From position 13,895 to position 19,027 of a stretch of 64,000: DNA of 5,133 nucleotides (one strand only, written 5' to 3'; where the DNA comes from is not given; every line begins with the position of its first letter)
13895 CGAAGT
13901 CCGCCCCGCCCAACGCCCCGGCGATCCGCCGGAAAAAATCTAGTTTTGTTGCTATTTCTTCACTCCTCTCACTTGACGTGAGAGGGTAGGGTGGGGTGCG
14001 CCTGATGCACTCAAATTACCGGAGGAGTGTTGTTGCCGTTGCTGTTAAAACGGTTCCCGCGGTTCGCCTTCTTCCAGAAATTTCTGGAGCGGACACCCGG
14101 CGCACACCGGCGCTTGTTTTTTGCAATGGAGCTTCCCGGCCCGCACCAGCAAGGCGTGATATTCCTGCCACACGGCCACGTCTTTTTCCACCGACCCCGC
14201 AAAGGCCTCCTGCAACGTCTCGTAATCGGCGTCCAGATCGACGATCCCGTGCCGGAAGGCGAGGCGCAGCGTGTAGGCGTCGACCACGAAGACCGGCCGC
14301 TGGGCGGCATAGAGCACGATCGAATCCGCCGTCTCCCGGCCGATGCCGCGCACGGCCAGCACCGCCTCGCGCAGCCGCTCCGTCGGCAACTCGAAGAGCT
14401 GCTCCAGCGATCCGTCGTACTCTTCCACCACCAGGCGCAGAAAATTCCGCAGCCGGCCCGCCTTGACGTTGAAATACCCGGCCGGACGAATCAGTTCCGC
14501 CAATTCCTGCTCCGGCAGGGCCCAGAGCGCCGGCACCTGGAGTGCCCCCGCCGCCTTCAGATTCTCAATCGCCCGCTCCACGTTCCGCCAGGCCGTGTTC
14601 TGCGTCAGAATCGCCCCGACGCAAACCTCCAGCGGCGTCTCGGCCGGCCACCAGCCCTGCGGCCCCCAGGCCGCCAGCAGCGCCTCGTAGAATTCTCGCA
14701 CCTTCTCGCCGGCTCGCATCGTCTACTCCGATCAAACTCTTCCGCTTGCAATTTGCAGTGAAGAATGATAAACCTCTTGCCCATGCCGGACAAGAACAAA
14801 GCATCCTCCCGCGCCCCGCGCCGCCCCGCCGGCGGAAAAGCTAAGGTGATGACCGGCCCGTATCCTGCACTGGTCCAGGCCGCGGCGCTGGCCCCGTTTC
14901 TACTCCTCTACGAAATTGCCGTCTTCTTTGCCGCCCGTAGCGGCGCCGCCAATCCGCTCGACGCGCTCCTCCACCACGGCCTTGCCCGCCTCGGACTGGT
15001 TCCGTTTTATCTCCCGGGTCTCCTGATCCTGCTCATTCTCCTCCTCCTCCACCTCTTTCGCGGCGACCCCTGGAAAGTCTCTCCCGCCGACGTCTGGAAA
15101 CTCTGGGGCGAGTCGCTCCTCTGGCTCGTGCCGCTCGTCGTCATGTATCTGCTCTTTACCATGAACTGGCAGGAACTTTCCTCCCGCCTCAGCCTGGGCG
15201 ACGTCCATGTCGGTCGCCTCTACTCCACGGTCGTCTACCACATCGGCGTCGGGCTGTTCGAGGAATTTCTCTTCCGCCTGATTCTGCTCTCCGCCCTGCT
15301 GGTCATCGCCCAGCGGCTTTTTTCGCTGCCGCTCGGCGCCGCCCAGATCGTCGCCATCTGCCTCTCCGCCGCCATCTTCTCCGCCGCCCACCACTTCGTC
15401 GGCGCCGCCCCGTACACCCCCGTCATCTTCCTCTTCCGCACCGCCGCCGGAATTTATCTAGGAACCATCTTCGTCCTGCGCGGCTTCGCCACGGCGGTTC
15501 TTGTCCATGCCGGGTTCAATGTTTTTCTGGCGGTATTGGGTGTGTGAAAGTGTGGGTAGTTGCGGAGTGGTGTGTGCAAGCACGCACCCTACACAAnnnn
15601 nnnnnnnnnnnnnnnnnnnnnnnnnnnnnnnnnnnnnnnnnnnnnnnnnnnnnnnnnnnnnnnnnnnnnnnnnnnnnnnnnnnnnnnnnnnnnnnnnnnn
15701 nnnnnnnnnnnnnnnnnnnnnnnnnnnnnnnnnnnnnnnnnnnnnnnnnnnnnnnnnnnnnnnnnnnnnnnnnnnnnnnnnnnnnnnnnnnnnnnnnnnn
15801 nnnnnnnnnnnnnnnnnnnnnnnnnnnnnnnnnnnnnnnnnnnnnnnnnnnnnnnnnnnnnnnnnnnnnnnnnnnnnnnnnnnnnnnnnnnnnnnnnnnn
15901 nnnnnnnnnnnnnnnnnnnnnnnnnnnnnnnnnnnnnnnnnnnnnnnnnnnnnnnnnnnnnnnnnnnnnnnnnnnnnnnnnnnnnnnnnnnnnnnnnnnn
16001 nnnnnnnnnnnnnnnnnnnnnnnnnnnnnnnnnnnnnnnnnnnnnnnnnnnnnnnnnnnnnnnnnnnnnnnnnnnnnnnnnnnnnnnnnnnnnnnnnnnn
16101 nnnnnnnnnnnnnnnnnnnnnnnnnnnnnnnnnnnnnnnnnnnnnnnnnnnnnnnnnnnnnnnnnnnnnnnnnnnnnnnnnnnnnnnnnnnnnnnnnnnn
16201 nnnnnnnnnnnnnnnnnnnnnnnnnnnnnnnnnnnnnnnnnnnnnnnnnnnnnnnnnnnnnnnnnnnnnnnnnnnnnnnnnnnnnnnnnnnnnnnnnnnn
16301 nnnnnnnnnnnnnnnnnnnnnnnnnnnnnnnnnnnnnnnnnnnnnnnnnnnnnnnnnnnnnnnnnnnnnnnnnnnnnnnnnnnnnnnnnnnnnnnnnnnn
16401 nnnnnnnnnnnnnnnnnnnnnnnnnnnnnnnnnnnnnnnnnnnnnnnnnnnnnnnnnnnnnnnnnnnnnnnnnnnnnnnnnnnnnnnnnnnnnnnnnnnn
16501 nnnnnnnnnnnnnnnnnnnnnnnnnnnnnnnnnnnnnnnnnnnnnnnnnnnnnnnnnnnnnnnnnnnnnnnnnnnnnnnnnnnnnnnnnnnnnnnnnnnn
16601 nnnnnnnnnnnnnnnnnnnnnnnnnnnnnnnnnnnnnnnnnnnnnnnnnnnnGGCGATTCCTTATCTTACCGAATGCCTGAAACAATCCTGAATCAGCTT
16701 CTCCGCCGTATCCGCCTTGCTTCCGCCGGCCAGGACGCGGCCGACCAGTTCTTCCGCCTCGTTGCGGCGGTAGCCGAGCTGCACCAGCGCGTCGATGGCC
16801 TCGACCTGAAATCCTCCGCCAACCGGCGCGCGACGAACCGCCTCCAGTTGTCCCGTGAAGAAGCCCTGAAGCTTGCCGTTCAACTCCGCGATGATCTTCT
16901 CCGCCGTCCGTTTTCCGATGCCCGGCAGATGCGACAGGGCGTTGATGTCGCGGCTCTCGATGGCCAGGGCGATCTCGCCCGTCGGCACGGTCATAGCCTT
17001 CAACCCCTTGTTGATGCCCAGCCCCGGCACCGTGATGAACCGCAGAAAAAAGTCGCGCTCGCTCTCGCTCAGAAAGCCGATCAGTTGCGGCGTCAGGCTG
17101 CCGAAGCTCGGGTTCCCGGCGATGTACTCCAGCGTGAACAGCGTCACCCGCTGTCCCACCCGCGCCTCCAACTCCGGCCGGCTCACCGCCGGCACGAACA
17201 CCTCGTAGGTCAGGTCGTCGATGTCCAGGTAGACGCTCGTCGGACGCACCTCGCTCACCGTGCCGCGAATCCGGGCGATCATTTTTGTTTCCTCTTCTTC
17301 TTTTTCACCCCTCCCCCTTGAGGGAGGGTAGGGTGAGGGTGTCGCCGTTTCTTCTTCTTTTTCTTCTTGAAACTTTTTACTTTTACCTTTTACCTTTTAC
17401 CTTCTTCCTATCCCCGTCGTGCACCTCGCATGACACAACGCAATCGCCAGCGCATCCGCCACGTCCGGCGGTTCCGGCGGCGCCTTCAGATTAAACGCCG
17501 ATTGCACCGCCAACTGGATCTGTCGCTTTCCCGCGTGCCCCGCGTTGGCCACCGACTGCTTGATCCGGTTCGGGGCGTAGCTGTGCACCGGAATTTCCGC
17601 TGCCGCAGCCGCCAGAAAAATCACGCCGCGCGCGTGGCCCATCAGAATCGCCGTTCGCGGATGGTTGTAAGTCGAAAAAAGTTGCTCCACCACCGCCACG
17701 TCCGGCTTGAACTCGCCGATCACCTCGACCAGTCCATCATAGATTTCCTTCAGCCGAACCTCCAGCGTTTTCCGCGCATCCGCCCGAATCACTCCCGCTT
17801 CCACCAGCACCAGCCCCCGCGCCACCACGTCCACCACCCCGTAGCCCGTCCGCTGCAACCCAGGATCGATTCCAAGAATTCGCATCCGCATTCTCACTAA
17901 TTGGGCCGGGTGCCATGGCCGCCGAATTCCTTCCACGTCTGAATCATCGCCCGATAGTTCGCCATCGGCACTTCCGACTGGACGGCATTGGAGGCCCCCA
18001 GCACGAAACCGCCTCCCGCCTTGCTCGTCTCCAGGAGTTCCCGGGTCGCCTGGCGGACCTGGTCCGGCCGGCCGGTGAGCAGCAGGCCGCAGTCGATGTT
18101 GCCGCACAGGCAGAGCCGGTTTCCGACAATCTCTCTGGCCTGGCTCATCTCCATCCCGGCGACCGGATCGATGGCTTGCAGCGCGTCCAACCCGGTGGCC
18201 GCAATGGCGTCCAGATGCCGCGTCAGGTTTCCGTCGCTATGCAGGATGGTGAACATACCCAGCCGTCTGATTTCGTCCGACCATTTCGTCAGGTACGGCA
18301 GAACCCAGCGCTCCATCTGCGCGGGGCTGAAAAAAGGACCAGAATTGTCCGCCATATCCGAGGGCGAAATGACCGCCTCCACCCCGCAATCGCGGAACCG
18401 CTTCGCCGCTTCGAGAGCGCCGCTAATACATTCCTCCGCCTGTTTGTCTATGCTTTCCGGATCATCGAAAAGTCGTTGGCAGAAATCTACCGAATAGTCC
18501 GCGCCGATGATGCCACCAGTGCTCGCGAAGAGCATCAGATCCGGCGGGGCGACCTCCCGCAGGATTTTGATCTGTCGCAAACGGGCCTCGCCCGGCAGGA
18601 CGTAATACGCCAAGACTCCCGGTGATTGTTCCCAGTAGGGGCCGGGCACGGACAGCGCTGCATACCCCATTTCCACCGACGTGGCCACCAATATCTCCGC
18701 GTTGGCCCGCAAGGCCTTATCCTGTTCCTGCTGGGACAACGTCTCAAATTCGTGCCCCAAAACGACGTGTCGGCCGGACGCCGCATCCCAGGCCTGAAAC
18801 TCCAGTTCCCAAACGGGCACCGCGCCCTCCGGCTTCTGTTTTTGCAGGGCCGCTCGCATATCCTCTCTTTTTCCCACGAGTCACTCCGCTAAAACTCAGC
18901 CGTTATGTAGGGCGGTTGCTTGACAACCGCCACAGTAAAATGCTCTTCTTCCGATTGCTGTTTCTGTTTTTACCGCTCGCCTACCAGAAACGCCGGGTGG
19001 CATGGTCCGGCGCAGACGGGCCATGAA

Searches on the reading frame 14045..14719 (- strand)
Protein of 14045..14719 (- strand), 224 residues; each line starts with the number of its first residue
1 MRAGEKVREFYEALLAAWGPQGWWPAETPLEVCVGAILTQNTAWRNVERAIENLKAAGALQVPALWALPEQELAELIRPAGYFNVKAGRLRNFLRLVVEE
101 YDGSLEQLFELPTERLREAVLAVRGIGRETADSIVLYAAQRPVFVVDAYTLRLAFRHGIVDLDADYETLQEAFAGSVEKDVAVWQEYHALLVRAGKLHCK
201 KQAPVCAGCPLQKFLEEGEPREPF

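Call 26: search_protein_families(library=pfam, proteins=[window:14045-14719:-], max_evalue=0.0001)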
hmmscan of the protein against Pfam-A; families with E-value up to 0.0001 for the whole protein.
window:14045-14719:- (224 aa): 1 family
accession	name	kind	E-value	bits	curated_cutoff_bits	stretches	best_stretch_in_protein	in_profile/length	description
PF00730.31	HhH-GPD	-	5.8e-15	56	26.2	1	34-176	1-105/108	HhH-GPD superfamily base excision DNA repair protein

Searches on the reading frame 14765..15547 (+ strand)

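Call 26: search_protein_families(library=pfam, proteins=[window:14765-15547:+], max_evalue=0.0001)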
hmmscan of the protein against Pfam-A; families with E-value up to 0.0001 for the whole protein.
window:14765-15547:+ (260 aa): 1 family
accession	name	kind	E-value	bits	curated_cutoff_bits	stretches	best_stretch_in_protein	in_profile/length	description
PF02517.21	Rce1-like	-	1.6e-09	38.4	22.4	1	152-254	5-93/93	Type II CAAX prenyl endopeptidase Rce1-like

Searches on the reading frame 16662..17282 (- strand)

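Call 27: search_protein_families(library=pfam, proteins=[window:16662-17282:-], max_evalue=0.0001)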
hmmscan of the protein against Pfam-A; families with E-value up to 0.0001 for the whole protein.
window:16662-17282:- (206 aa): 3 families
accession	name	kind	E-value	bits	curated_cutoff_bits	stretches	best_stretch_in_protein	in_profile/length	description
PF01330.27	RuvA_N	-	2.7e-09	37.4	23.6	1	1-54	1-52/61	RuvA N terminal domain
PF14520.12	HHH_5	-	1.1e-08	35.8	27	1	79-134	1-55/57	Helix-hairpin-helix domain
PF07499.19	RuvA_C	-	7.8e-07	29.9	24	1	161-199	5-41/47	RuvA, C-terminal domain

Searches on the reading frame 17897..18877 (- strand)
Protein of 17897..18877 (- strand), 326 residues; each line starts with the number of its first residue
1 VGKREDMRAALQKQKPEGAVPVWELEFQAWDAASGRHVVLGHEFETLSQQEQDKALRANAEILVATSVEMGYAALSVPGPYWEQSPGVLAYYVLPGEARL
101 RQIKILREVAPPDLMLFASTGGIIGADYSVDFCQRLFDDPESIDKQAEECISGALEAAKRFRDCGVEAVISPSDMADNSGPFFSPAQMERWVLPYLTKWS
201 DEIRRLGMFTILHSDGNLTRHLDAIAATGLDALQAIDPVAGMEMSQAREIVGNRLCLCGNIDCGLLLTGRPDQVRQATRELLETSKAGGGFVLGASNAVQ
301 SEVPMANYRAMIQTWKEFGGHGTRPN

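Call 27: search_protein_families(library=pfam, proteins=[window:17897-18877:-], max_evalue=0.0001)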
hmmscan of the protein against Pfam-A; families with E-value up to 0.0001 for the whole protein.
window:17897-18877:- (326 aa): 1 family
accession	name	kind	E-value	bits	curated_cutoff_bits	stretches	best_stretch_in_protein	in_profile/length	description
PF01208.23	URO-D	-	9.8e-24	84.4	23.9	1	131-317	164-345/346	Uroporphyrinogen decarboxylase (URO-D)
